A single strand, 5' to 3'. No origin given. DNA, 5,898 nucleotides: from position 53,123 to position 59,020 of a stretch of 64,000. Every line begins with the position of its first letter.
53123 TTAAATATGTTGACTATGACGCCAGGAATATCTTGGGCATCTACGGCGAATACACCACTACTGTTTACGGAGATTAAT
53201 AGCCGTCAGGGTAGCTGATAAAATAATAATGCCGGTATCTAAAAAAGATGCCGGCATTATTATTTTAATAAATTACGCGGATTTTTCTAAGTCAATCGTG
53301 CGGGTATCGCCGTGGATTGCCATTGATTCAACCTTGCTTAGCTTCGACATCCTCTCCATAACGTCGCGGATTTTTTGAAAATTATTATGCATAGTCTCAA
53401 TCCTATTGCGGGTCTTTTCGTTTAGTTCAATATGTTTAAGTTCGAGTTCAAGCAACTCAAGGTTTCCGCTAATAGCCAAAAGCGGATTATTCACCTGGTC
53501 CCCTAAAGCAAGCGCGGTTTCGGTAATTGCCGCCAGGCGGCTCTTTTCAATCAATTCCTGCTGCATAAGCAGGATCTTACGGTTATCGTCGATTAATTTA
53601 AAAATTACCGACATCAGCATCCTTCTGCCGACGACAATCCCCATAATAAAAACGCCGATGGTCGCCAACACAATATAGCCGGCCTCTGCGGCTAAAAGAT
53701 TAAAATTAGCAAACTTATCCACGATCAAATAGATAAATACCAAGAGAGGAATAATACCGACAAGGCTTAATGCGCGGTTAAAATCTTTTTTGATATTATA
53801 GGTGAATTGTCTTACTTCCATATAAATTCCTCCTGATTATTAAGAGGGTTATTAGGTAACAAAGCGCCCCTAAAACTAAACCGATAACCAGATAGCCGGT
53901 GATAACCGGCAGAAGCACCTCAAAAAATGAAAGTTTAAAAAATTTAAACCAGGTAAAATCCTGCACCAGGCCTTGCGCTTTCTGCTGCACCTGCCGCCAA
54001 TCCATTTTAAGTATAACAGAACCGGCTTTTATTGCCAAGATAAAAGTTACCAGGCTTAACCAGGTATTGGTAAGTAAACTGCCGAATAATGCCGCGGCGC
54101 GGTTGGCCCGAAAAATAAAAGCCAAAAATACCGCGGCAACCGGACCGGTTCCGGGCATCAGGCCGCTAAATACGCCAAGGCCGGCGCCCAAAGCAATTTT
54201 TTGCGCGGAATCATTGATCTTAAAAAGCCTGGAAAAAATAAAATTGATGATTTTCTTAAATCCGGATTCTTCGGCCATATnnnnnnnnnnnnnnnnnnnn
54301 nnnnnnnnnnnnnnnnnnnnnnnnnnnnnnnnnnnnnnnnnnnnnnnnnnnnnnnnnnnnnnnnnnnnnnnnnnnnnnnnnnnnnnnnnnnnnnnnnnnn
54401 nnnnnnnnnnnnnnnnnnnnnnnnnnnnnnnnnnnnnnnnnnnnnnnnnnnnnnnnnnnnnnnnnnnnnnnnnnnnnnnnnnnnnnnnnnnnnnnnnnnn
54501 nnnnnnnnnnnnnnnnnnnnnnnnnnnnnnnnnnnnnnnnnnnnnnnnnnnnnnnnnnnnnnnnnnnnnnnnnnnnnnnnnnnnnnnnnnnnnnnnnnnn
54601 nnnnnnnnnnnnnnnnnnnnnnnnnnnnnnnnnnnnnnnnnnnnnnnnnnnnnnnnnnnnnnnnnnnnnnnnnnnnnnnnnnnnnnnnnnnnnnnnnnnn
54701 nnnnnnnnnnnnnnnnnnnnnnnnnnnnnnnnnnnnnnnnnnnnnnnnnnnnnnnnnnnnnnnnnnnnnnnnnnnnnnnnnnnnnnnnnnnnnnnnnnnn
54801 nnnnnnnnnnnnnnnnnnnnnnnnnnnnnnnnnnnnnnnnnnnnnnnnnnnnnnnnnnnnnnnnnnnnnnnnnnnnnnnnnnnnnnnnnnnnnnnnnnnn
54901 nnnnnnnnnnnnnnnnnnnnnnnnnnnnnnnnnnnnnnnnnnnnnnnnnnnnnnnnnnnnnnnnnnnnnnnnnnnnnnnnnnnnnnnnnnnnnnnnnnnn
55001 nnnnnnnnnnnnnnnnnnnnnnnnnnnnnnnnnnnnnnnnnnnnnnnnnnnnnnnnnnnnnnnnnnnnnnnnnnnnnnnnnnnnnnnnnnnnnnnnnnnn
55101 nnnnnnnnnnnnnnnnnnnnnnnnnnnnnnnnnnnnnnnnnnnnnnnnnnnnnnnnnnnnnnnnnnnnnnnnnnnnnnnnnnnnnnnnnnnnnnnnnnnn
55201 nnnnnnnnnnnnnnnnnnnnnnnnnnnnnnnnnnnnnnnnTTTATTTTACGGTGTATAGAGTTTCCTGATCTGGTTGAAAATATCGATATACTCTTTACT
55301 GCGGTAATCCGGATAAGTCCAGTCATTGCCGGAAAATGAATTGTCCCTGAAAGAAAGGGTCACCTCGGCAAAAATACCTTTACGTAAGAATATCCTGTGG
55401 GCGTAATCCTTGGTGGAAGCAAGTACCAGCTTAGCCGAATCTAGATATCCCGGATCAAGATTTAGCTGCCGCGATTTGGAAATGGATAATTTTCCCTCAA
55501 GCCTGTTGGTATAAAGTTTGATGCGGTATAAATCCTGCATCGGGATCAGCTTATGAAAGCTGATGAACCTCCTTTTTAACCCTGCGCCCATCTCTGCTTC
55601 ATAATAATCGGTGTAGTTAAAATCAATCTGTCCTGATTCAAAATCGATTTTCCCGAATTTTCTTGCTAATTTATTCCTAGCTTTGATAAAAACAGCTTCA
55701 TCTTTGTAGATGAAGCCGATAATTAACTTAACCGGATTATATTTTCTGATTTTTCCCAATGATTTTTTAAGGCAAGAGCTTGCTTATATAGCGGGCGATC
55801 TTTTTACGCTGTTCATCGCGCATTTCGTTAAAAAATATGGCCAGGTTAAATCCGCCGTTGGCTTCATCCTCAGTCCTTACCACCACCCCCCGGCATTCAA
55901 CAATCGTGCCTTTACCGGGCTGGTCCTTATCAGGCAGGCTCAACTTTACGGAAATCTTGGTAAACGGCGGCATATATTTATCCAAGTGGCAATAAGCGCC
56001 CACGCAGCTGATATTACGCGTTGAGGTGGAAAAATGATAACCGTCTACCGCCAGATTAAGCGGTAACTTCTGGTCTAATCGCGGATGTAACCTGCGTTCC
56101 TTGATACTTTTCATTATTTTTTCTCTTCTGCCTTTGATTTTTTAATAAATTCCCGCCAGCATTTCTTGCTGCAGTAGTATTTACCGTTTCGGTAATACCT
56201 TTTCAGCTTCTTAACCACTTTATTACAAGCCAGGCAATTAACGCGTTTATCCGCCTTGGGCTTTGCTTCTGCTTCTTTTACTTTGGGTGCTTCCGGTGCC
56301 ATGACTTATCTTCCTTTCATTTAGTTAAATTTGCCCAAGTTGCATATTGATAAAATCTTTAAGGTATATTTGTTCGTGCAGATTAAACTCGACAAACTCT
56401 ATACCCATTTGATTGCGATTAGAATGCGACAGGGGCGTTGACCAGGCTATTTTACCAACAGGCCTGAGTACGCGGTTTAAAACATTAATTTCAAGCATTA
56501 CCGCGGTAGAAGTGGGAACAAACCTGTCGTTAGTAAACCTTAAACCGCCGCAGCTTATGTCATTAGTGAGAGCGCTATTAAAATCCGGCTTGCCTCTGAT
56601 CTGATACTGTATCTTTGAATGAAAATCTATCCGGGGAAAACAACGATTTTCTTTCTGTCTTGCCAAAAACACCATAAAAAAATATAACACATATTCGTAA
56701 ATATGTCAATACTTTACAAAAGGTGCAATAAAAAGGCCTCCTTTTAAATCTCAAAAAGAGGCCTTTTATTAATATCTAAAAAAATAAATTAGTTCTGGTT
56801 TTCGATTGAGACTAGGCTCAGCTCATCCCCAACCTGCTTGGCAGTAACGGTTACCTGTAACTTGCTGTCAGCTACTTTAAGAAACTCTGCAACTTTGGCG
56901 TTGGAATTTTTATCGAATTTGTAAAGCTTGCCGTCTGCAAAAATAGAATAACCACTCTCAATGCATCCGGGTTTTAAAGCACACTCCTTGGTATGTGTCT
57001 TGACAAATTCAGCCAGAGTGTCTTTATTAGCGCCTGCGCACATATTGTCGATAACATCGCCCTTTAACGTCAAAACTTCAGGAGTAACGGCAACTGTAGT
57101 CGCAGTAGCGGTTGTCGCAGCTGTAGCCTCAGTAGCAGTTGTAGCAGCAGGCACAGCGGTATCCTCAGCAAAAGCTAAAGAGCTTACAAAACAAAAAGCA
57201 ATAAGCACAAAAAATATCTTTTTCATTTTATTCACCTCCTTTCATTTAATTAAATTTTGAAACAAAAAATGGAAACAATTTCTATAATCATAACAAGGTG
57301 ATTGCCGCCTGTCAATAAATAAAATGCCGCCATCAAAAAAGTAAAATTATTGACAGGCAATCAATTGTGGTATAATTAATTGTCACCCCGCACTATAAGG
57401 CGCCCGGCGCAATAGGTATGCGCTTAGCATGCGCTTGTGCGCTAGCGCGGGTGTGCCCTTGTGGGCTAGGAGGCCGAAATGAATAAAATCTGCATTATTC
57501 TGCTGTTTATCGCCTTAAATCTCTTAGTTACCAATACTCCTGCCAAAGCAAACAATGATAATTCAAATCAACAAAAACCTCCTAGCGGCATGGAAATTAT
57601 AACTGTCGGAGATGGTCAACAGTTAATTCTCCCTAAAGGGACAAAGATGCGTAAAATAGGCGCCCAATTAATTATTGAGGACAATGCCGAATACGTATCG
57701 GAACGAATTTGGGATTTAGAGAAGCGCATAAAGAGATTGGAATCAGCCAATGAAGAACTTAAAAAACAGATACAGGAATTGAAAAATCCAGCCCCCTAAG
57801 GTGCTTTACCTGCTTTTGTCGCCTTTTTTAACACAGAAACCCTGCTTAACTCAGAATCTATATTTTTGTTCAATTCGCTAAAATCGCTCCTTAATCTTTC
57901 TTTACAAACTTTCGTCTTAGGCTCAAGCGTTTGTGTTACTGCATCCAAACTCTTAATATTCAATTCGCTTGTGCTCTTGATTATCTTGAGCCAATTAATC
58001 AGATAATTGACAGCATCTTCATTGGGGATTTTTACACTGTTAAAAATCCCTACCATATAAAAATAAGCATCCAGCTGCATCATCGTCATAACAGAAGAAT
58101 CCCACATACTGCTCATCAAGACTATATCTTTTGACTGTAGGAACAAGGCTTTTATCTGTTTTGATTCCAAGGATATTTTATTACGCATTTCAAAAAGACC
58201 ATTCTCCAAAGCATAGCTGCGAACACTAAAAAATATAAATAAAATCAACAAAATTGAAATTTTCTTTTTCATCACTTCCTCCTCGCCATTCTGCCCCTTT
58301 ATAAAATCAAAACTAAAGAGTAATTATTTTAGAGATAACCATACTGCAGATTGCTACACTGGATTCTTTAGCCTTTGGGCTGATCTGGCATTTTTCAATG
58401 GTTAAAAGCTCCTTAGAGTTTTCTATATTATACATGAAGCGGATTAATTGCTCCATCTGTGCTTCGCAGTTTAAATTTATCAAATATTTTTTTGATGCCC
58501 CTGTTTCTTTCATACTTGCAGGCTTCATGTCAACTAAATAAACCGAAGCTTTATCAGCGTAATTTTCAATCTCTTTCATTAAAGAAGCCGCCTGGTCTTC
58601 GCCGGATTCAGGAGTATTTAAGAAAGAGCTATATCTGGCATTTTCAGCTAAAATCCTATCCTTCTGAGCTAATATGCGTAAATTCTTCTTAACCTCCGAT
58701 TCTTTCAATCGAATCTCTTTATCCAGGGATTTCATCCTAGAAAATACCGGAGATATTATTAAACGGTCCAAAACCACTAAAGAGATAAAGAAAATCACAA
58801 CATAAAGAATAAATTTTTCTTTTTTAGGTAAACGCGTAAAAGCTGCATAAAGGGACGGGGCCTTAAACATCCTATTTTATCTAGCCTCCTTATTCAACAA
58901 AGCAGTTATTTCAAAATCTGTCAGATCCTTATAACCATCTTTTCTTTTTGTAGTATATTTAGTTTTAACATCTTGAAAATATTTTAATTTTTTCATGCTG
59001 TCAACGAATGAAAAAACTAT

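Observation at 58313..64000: Major pseudopilin GspG fused behind a full REC domain, coupled to a PAS histidine kinase, ahead of gspI-J-K-L-M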

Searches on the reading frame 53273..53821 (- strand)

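Call 61: search_protein_families(library=pfam, proteins=[window:53273-53821:-], max_evalue=0.001)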
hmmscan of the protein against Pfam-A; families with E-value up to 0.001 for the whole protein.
window:53273-53821:- (182 aa): 1 family
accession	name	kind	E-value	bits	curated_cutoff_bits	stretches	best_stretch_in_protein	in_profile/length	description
PF00512.31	HisKA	-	8.1e-07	29.4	26.9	1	106-166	9-65/66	His Kinase A (phospho-acceptor) domain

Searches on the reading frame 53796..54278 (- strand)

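Call 61: search_protein_families(library=pfam, proteins=[window:53796-54278:-], max_evalue=0.001)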
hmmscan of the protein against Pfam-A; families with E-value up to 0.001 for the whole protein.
window:53796-54278:- (160 aa): 1 family
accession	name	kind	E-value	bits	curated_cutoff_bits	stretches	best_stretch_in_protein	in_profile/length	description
PF09835.14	DUF2062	-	5.2e-23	82.1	27.4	1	9-150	2-140/147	Uncharacterized protein conserved in bacteria (DUF2062)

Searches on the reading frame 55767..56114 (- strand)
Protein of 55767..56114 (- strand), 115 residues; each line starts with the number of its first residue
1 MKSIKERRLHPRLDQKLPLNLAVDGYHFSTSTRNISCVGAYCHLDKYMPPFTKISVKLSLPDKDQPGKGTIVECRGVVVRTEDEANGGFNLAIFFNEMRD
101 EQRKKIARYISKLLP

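Call 34: search_protein_families(library=pfam, proteins=[window:55767-56114:-], max_evalue=0.01)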
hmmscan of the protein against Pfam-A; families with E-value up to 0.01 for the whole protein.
window:55767-56114:- (115 aa): 1 family
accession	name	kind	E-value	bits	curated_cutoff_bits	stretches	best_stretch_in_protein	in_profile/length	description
PF07238.19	PilZ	-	1.8e-12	48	22.5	1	6-110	1-100/102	PilZ domain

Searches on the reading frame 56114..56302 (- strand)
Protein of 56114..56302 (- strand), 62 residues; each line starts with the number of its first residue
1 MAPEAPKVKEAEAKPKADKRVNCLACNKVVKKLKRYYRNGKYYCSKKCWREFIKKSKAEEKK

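Call 34: search_protein_families(library=pfam, proteins=[window:56114-56302:-], max_evalue=0.01)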
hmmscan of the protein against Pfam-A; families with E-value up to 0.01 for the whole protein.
window:56114-56302:- (62 aa): 1 family
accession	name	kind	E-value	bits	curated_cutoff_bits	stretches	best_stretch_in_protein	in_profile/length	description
PF02069.22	Metallothio_Pro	-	0.00033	21.2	33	1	20-57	6-43/51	Prokaryotic metallothionein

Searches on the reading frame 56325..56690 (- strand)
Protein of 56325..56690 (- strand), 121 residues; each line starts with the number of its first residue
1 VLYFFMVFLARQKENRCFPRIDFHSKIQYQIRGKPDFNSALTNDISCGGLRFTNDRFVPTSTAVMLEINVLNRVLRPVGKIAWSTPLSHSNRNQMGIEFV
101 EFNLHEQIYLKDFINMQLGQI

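Call 34: search_protein_families(library=pfam, proteins=[window:56325-56690:-], max_evalue=0.01)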
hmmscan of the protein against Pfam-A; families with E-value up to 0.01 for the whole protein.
window:56325-56690:- (121 aa): 1 family
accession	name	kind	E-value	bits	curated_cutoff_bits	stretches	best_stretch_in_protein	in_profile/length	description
PF07238.19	PilZ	-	1e-07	32.6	22.5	1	14-114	1-100/102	PilZ domain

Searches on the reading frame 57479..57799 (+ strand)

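Call 34: search_protein_families(library=pfam, proteins=[window:57479-57799:+], max_evalue=0.01)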
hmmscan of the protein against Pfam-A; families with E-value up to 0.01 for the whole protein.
window:57479-57799:+ (106 aa): 3 families
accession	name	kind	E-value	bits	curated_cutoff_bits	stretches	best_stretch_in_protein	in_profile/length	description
PF00170.26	bZIP_1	-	0.0018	18.8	27.6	1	75-103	26-54/64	bZIP transcription factor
PF01920.25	Prefoldin_2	-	0.0023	18.3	27.6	1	71-102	65-96/106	Prefoldin subunit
PF07716.20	bZIP_2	-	0.0093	16.5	22.3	0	79-103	29-53/54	Basic region leucine zipper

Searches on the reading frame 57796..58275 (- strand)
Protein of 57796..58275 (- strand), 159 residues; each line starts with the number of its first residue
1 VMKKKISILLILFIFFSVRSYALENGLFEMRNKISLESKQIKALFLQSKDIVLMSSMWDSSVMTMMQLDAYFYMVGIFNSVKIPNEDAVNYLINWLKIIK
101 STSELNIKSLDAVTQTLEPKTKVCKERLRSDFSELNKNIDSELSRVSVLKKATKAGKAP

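Call 3: search_protein_families(library=pfam, proteins=[window:57796-58275:-], max_evalue=0.01)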
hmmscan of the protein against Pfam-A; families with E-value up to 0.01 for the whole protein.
window:57796-58275:- (159 aa): 0 families

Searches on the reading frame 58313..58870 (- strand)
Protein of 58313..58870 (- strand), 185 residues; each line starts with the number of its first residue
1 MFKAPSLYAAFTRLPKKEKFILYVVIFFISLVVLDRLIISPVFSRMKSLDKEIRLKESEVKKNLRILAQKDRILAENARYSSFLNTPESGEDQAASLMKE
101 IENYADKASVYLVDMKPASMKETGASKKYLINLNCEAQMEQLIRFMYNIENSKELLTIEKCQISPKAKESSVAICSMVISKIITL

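Call 3: search_protein_families(library=pfam, proteins=[window:58313-58870:-], max_evalue=0.01)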
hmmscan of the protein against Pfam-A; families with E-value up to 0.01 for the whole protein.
window:58313-58870:- (185 aa): 2 families
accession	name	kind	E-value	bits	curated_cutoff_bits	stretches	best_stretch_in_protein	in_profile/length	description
PF10741.14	T2SSM_b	-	8.9e-06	26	21.7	1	93-168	15-90/111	Type II secretion system (T2SS), protein M subtype b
PF04350.18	PilO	-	0.0039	17.8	22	1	77-171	36-129/145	Pilus assembly protein, PilO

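Call 4: search_protein_families(library=ncbifam, proteins=[window:58313-58870:-], max_evalue=0.01)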
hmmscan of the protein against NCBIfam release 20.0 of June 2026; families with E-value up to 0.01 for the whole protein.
window:58313-58870:- (185 aa): 2 families
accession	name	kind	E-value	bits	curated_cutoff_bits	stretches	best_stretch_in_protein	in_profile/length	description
NF040576.1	T2SS_GspM_XpsM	equivalog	1.7e-14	53.9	60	1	22-169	3-156/180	type II secretion system protein GspM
NF006293.0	PRK08476.1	equivalog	0.0026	18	118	1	21-64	11-54/141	F0F1 ATP synthase subunit B'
